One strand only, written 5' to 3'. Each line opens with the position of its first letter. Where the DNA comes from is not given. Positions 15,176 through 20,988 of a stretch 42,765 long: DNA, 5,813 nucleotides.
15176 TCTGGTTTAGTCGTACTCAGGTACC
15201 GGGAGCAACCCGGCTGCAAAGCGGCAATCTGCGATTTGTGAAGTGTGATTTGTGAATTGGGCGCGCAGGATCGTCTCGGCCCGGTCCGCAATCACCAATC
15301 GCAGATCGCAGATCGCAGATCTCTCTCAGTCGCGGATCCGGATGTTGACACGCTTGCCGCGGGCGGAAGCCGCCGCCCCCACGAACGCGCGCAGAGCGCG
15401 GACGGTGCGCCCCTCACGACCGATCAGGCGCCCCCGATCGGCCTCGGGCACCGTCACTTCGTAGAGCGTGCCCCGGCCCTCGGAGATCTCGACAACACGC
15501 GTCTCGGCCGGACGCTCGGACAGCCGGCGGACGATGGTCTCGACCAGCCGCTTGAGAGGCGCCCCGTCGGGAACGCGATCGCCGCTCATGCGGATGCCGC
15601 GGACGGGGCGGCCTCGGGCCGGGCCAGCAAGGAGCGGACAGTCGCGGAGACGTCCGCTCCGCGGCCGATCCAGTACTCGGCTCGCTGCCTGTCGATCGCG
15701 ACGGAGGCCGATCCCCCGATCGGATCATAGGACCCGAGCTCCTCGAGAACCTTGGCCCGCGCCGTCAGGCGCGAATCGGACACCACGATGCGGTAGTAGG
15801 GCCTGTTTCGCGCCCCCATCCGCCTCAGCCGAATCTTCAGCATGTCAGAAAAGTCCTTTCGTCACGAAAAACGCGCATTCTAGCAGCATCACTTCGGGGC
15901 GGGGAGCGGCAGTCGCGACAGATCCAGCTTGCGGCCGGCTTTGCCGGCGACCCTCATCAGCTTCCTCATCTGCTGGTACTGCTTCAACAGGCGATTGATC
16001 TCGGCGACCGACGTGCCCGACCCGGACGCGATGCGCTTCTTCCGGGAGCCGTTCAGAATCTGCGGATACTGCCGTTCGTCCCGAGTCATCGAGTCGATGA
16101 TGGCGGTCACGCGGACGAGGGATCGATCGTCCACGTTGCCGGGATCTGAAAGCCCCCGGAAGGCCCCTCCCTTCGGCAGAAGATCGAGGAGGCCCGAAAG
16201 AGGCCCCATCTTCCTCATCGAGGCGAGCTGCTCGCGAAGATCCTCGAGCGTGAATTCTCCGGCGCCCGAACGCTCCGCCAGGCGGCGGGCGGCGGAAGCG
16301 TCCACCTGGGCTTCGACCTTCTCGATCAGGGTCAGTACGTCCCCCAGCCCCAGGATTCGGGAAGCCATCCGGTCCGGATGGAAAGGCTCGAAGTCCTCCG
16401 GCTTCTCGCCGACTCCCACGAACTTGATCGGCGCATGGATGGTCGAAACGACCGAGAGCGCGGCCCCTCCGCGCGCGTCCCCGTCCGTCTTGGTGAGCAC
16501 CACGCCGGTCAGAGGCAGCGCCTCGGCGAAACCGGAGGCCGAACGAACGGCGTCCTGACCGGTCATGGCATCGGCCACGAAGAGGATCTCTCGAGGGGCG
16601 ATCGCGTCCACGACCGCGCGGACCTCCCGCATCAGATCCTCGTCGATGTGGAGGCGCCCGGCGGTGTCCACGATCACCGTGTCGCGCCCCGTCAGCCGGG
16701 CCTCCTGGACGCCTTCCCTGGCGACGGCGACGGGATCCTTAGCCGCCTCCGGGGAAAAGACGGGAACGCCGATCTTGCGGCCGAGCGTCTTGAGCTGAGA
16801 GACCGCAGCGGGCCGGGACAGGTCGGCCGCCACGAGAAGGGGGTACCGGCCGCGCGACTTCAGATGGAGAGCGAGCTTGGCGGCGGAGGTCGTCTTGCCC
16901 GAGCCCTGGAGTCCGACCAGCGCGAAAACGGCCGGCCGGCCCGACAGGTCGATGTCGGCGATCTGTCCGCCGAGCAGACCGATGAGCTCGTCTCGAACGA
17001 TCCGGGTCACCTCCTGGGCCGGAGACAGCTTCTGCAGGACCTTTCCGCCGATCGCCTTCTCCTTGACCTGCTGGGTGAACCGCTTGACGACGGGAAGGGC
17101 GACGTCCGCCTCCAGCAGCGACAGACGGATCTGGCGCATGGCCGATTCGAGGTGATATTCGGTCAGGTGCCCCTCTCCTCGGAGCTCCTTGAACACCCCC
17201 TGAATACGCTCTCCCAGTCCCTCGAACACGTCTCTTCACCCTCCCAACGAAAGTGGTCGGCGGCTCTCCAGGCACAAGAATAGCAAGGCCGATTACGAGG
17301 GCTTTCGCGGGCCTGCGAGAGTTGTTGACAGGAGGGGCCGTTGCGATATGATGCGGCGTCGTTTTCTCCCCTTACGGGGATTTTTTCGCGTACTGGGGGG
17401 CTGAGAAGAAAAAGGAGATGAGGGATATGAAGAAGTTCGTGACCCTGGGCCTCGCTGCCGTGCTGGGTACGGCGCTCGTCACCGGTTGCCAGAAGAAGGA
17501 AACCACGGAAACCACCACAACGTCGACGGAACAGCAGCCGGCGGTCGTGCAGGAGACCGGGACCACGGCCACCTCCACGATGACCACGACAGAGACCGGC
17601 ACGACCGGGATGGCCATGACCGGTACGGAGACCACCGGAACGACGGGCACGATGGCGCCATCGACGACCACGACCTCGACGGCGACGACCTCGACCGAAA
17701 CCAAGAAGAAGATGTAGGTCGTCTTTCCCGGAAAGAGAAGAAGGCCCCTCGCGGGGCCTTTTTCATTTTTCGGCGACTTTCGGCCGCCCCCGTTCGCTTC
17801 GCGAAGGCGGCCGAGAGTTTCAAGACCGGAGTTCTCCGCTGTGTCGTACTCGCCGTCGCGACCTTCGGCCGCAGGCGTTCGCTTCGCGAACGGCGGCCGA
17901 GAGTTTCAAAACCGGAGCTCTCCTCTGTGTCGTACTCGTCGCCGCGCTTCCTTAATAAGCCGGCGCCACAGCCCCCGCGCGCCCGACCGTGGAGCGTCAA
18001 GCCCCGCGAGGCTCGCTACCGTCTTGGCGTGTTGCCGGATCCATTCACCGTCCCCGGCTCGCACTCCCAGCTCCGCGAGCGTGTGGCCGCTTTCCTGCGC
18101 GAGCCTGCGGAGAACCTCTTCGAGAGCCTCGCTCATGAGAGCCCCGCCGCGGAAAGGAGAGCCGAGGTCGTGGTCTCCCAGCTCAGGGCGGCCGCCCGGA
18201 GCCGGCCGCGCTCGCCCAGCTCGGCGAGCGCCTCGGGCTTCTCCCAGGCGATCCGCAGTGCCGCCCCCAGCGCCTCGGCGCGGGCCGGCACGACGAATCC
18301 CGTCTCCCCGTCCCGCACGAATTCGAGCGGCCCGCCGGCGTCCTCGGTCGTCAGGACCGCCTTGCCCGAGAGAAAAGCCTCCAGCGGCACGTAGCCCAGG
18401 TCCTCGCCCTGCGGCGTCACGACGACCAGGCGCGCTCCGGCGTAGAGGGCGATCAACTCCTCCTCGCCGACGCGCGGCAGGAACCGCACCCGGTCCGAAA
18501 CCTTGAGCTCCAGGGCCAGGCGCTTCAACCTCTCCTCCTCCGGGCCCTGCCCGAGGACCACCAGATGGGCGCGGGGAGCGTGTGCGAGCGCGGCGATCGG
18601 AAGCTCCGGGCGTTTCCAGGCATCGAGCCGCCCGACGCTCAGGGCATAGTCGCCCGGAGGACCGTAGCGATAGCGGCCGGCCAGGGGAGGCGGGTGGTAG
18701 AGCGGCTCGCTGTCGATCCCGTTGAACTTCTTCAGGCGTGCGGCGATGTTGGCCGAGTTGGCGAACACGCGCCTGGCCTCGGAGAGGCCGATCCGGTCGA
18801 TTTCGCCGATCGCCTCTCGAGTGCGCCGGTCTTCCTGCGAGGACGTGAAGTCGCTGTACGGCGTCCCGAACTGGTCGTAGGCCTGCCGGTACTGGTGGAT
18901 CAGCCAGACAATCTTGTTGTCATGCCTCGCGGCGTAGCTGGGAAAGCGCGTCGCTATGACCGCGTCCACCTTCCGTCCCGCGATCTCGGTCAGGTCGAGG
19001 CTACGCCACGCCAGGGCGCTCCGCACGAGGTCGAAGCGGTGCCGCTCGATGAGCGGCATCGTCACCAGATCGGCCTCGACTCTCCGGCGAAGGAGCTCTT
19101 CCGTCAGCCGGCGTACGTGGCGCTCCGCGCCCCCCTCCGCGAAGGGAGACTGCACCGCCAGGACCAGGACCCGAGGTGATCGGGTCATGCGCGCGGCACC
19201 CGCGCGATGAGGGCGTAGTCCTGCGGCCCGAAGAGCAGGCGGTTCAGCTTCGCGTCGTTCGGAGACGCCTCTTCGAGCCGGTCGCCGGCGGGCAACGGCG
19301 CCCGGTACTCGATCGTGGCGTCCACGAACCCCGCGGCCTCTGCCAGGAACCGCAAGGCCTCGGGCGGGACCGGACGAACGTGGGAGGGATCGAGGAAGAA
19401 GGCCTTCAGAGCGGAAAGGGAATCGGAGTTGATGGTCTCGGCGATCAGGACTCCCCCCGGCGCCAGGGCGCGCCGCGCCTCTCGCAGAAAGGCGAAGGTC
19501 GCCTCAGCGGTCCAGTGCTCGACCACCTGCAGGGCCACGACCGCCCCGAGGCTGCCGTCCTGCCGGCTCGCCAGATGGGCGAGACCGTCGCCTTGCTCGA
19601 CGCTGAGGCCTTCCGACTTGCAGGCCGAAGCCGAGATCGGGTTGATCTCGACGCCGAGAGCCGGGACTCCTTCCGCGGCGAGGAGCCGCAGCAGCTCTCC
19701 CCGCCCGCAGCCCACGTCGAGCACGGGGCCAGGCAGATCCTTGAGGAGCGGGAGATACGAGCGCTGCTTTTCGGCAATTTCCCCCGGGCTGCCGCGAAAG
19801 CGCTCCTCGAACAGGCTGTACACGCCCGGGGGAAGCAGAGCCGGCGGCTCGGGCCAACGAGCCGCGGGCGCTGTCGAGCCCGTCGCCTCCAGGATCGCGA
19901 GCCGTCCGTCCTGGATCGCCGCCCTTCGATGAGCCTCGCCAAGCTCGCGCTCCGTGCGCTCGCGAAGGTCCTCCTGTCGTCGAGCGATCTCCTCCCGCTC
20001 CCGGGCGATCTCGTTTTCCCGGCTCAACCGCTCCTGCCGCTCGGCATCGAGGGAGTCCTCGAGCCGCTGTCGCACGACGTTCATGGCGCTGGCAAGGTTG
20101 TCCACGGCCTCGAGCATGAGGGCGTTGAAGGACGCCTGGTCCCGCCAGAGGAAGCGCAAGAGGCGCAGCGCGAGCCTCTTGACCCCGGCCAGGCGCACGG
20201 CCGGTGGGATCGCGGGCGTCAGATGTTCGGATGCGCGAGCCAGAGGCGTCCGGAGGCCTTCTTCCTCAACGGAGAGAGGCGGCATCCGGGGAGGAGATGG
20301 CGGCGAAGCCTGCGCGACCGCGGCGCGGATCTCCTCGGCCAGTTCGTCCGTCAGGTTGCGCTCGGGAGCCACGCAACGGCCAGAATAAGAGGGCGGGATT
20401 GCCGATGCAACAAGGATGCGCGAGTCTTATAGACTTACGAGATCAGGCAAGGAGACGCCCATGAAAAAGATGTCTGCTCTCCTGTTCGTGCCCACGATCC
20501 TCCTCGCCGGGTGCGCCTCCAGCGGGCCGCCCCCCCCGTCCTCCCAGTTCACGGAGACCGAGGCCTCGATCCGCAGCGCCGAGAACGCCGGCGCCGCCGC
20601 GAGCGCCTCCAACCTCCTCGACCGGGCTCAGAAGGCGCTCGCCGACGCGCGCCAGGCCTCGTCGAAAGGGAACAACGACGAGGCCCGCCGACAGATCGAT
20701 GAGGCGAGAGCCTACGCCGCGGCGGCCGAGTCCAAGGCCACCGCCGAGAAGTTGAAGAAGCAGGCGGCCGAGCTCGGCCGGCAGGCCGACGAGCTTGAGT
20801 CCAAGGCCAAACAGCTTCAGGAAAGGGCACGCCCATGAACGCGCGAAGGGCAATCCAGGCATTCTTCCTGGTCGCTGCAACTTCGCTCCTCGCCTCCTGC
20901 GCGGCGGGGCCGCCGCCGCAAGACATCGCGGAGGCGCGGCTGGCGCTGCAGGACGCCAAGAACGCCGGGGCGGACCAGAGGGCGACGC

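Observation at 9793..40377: A class of intergenic micro-repeat hairpins: tandem 7/8-mers plus their inverted tandem complement, always abutting a stop codon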

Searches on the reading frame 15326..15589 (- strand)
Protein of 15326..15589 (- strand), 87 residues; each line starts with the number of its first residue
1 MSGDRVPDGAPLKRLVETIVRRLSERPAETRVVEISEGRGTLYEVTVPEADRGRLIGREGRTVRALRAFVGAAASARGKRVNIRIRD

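Call 16: search_protein_families(library=ncbifam, proteins=[window:15326-15589:-])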
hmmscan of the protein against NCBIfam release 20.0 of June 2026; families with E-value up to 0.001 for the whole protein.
window:15326-15589:- (87 aa): 4 families
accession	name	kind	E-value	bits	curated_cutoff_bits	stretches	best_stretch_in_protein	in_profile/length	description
NF001748.0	PRK00468.1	equivalog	6.6e-14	52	106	1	12-85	1-74/75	KH domain-containing protein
NF002201.0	PRK01064.1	equivalog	1.8e-13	50.7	85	1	13-85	2-74/78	hypothetical protein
NF002761.0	PRK02821.1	equivalog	1.7e-12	47.1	106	1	14-83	4-72/77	RNA-binding protein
TIGR03319.1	RNase_Y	equivalog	0.00049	18.7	454.35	1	40-71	203-235/514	ribonuclease Y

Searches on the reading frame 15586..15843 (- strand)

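Call 16: search_protein_families(library=ncbifam, proteins=[window:15586-15843:-])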
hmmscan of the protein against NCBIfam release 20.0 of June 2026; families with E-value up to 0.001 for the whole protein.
window:15586-15843:- (85 aa): 4 families
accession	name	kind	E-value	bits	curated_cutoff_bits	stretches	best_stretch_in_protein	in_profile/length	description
TIGR00002.1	S16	equivalog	5.4e-24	84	45.3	1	2-75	1-74/78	30S ribosomal protein S16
NF011093.0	PRK14520.1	equivalog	2.9e-18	66.3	165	1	2-73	3-74/156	30S ribosomal protein S16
NF011094.0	PRK14521.1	equivalog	1e-16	61.3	209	1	2-75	3-76/186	30S ribosomal protein S16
NF011095.0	PRK14522.1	equivalog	2.1e-10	41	192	1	2-74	3-74/119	30S ribosomal protein S16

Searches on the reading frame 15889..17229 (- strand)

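Call 16: search_protein_families(library=ncbifam, proteins=[window:15889-17229:-])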
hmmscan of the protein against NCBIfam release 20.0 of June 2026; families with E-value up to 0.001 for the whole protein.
window:15889-17229:- (446 aa): 12 families
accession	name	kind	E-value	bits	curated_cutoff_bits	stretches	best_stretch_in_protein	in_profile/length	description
TIGR00959.1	ffh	equivalog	1.6e-165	551.1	473.2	1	2-426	1-427/428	signal recognition particle protein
TIGR01425.1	SRP54_euk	equivalog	1.1e-87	294.7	576.25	1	4-423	4-427/428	signal recognition particle protein SRP54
TIGR00064.1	ftsY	equivalog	3.2e-66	223.4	260.7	1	28-292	4-278/279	signal recognition particle-docking protein FtsY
TIGR03499.1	FlhF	equivalog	2.1e-19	70.6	174.15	1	27-191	136-286/286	flagellar biosynthesis GTPase FlhF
NF011312.0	PRK14723.1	equivalog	4.8e-14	51.8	951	1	74-314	160-400/768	flagellar biosynthesis regulator FlhF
NF009367.0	PRK12724.1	equivalog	1.2e-12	47.5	718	1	99-276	223-397/433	flagellar biosynthesis regulator FlhF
NF009368.0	PRK12726.1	equivalog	1.4e-12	47.5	832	1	80-275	185-379/407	flagellar biosynthesis regulator FlhF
NF011311.0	PRK14722.1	equivalog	1.6e-11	43.9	777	1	95-276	133-319/374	flagellar biosynthesis regulator FlhF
NF005230.0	PRK06731.1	equivalog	1.7e-11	43.9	553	1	102-274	89-258/281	flagellar biosynthesis regulator FlhF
NF011310.0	PRK14721.1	equivalog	7.6e-11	41.9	725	1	94-281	186-370/423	flagellar biosynthesis regulator FlhF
NF009366.0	PRK12723.1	equivalog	2.7e-08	33.3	585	1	97-275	172-349/388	flagellar biosynthesis regulator FlhF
NF041546.1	ParA_partition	equivalog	0.00026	20.6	180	1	109-194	10-89/203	ParA family partition ATPase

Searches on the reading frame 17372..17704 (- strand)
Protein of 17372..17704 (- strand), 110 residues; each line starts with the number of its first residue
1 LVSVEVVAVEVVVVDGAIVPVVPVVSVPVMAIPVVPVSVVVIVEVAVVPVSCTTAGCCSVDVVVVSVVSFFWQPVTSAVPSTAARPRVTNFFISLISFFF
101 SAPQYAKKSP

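Call 33: search_protein_families(library=pfam, proteins=[window:17372-17704:-], max_evalue=0.00001)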
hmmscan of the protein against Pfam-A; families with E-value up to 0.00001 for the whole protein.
window:17372-17704:- (110 aa): 0 families

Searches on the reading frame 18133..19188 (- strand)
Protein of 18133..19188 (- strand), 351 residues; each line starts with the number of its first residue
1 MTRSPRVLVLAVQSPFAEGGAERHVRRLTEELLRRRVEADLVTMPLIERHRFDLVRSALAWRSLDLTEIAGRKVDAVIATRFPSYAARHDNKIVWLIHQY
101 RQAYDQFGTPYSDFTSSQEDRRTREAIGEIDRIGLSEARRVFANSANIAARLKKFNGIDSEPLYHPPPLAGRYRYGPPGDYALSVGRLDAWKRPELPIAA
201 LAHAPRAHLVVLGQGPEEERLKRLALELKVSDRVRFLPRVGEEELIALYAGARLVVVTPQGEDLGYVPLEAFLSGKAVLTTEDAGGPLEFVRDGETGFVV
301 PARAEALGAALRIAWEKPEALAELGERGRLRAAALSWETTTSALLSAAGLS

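Call 33: search_protein_families(library=pfam, proteins=[window:18133-19188:-], max_evalue=0.00001)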
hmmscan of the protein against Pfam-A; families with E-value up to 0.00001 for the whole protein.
window:18133-19188:- (351 aa): 3 families
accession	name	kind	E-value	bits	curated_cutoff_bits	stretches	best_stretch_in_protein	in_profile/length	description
PF00534.26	Glycos_transf_1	-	3.5e-32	111.7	26.4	1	181-330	17-171/172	Glycosyl transferases group 1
PF13692.12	Glyco_trans_1_4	-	8.3e-22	78.4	27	1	182-312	4-137/142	Glycosyl transferases group 1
PF13439.12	Glyco_transf_4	-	1.3e-07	32.2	28.5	1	19-163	2-159/170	Glycosyltransferase Family 4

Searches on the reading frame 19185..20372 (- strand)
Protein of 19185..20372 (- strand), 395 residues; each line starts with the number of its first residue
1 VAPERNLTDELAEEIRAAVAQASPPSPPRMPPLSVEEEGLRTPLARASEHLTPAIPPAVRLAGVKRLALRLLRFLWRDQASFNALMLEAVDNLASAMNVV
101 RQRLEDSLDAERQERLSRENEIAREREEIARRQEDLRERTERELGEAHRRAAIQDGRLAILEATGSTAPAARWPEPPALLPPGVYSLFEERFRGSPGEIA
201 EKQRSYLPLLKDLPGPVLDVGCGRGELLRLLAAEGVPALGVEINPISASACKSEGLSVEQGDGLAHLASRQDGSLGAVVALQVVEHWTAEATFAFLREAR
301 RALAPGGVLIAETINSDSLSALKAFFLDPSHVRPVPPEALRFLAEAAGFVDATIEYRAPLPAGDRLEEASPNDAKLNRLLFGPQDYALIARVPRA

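Call 34: search_protein_families(library=pfam, proteins=[window:19185-20372:-], max_evalue=0.00001)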
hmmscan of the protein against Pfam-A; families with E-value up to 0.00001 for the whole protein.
window:19185-20372:- (395 aa): 6 families
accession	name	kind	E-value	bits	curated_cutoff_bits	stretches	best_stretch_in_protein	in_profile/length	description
PF13489.12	Methyltransf_23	-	9.2e-16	58.4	27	1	205-350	14-160/164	Methyltransferase domain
PF08241.18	Methyltransf_11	-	3.5e-12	47.2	21.2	1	218-310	1-94/95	Methyltransferase domain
PF13649.12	Methyltransf_25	-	2.4e-11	44.6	27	1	217-307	1-97/97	Methyltransferase domain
PF08242.18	Methyltransf_12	-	6.9e-10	40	30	1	218-309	1-98/98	Methyltransferase domain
PF07021.18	MetW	-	4e-09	36.8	21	1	217-285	17-86/193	Methionine biosynthesis protein MetW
PF13847.12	Methyltransf_31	-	4.7e-07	30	27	1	216-318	6-114/145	Methyltransferase domain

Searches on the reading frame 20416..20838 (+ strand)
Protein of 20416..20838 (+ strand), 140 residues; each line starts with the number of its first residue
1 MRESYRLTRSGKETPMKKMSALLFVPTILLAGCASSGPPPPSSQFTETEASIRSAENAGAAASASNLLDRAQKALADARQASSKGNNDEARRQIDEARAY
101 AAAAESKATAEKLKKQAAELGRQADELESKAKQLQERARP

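Call 34: search_protein_families(library=pfam, proteins=[window:20416-20838:+], max_evalue=0.00001)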
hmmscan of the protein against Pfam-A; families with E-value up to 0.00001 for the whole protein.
window:20416-20838:+ (140 aa): 1 family
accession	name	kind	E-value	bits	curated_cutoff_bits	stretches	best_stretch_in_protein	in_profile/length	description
PF14346.11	DUF4398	-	6e-08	33.5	27.9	1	44-120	2-78/78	Domain of unknown function (DUF4398)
